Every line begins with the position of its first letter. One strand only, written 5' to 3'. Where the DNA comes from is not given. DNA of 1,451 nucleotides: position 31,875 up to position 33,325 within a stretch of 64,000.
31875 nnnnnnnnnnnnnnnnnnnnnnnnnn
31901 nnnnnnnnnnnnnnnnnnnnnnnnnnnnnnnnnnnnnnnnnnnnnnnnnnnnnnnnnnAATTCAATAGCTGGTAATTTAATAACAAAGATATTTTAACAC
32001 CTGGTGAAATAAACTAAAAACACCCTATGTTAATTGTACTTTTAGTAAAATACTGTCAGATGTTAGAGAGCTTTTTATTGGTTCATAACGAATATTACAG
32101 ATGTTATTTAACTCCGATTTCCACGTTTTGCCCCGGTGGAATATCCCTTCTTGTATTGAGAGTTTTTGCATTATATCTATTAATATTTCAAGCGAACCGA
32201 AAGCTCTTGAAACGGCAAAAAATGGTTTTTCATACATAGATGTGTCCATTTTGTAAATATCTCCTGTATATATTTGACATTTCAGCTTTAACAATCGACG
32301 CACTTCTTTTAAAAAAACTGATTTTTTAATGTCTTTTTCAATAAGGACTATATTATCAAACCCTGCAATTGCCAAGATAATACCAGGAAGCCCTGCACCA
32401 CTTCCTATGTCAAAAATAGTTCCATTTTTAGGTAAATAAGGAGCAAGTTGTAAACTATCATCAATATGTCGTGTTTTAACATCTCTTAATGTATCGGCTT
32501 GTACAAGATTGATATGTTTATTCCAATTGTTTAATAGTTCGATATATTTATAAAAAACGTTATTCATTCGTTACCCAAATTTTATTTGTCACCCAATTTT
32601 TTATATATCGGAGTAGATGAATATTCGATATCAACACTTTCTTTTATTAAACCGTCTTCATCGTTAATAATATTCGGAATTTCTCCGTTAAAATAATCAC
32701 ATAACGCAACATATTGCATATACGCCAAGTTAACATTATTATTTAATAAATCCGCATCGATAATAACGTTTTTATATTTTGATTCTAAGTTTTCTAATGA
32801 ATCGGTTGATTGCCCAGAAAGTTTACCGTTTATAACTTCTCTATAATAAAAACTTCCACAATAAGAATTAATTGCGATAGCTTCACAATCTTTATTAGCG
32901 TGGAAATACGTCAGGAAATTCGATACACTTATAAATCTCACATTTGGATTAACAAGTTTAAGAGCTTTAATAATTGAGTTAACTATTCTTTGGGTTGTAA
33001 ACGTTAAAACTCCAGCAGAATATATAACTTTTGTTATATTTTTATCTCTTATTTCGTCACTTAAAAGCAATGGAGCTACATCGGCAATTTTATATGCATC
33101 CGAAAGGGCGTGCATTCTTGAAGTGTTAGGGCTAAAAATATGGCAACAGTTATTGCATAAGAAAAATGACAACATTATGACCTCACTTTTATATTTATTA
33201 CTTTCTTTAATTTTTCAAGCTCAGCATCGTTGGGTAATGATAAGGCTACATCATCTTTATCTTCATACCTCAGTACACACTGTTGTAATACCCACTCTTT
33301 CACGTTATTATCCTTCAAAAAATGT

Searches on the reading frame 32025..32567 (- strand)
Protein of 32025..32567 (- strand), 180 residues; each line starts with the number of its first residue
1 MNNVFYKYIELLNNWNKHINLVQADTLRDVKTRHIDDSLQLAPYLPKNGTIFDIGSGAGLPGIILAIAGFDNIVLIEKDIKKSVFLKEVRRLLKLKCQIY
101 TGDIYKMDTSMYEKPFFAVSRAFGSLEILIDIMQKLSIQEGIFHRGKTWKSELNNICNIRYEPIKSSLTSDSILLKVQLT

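Call 3: search_protein_families(library=pfam, proteins=[window:32025-32567:-], max_evalue=1)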
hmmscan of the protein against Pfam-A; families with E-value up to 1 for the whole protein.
window:32025-32567:- (180 aa): 4 families
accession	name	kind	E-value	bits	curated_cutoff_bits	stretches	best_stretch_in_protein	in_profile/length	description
PF02527.21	GidB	-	1.1e-33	116.6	27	1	3-153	3-156/184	rRNA small subunit methyltransferase G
PF00398.26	RrnaAD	-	0.00024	20.8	24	1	42-111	29-92/263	Ribosomal RNA adenine dimethylase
PF05175.20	MTS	-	0.037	14.1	23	1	41-106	23-92/170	Methyltransferase small domain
PF13489.12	Methyltransf_23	-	0.11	12.7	27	1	35-78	10-52/164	Methyltransferase domain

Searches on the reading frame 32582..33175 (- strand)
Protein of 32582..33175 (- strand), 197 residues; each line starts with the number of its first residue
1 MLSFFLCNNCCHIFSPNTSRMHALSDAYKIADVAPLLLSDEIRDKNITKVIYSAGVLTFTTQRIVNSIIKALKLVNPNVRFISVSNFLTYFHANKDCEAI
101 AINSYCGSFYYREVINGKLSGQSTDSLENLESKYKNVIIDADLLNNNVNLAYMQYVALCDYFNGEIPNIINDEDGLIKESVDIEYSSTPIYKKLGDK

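Call 3: search_protein_families(library=pfam, proteins=[window:32582-33175:-], max_evalue=1)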
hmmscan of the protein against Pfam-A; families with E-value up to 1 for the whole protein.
window:32582-33175:- (197 aa): 3 families
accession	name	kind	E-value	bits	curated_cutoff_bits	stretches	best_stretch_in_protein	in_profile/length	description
PF05822.18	UMPH-1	-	0.016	15.2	23.7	1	39-90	99-143/246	Pyrimidine 5'-nucleotidase (UMPH-1)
PF24516.1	ARM_KNTC1_2nd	-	0.027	14.8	27.4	1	17-76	73-132/165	KNTC1 second ARM-repeats domain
PF18630.7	Peptidase_M60_C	-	0.092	13.4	26.2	1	41-78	23-60/65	Peptidase M60 C-terminal domain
